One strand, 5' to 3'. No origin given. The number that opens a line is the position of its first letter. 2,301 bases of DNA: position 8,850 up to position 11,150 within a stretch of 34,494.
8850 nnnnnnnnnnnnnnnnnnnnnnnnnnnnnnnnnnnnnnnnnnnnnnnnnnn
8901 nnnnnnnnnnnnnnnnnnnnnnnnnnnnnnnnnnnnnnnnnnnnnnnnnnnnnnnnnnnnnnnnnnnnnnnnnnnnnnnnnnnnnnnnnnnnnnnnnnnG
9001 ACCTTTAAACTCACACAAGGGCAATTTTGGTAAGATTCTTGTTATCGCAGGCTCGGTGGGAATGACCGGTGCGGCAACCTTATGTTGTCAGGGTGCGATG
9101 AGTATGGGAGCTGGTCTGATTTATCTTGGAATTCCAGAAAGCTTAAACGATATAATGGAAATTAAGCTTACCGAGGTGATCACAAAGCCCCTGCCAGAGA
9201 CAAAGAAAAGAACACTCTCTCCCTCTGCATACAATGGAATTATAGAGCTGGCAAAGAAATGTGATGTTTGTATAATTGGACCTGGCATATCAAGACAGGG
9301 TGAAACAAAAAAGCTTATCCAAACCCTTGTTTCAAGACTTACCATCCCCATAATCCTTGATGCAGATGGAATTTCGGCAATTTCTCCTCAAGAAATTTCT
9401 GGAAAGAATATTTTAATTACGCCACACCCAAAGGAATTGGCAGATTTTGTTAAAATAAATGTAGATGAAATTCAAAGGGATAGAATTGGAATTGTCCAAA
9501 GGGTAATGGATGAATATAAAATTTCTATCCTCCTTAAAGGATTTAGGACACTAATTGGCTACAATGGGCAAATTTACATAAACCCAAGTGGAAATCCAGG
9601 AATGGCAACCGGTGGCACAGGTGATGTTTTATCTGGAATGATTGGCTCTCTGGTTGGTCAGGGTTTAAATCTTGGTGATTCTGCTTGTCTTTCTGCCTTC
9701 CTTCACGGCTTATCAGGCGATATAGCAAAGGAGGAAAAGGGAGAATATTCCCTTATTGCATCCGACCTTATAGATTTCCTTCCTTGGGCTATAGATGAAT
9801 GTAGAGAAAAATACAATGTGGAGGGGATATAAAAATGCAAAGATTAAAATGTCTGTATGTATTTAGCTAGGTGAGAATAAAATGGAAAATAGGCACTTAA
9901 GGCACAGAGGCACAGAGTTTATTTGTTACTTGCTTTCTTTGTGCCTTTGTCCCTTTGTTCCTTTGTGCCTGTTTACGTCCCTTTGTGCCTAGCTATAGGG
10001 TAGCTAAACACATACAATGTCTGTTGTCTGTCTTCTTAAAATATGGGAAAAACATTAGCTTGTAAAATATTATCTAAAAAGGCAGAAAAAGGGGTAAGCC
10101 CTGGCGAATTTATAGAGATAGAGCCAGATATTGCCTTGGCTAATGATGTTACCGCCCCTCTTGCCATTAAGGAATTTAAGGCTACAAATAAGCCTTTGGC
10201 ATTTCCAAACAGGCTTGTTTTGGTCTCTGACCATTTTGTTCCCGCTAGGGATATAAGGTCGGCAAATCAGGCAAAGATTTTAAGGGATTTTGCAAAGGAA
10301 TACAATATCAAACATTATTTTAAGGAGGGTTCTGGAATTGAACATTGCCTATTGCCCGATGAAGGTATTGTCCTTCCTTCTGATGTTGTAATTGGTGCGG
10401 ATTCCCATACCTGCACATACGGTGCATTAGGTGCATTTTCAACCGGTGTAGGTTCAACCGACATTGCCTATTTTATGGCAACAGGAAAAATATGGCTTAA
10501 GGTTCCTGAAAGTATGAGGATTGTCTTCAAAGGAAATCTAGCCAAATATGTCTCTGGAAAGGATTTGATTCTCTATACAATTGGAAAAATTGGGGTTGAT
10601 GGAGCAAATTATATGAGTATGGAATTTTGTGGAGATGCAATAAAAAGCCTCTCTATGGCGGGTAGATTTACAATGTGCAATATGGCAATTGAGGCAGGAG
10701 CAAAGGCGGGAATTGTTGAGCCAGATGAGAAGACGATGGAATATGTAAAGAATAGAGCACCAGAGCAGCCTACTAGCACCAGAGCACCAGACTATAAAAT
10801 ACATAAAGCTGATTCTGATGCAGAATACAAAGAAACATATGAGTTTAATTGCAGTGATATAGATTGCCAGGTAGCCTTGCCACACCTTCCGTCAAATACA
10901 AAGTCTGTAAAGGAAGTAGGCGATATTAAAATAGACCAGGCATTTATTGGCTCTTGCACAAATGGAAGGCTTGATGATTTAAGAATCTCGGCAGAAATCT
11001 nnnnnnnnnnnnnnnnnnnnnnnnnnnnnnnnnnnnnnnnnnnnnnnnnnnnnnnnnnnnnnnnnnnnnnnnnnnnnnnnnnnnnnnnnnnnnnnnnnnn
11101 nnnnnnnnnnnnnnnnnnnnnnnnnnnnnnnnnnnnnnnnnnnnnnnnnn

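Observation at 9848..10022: MITE-like element between nnr and leuC built from inverted octamer arrays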

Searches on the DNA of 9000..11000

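Call 26: search_rna_families(source=window, start=9000, end=11000, threshold=evalue, max_evalue=1)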
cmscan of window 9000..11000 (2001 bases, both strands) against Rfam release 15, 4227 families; matches with E-value up to 1: 0.
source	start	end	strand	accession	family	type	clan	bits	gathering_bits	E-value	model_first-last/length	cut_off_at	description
